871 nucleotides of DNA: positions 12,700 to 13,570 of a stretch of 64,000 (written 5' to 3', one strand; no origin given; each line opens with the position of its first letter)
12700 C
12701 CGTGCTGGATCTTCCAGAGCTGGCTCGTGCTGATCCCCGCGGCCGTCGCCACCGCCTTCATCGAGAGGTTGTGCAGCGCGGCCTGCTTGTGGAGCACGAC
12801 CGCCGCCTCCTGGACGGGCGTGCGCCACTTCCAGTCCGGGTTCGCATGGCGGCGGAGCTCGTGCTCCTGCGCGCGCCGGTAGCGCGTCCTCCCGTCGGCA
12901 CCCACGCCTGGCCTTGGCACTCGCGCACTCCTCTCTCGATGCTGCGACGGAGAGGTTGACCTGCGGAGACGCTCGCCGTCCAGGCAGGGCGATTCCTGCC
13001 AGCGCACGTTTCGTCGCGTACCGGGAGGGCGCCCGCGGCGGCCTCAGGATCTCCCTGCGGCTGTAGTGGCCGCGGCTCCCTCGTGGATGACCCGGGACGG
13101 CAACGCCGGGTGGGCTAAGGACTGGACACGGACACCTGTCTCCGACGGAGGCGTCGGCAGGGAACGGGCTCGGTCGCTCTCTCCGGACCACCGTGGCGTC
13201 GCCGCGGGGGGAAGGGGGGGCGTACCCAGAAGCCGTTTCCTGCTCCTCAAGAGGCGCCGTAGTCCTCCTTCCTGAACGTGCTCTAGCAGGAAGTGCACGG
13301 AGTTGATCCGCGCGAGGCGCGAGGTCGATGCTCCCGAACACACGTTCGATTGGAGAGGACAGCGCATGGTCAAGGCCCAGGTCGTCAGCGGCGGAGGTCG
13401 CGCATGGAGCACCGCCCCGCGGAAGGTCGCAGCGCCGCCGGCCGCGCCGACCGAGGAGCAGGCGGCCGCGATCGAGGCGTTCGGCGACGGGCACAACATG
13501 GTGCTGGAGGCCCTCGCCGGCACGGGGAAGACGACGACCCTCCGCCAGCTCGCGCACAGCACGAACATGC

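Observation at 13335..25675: Three LexA/Cheo-like SOS boxes placed just downstream of IR operators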

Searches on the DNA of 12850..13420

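Call 67: search_rna_families(source=window, start=12850, end=13420, threshold=evalue, max_evalue=1)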
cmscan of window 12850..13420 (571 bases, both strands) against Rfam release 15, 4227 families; matches with E-value up to 1: 0.
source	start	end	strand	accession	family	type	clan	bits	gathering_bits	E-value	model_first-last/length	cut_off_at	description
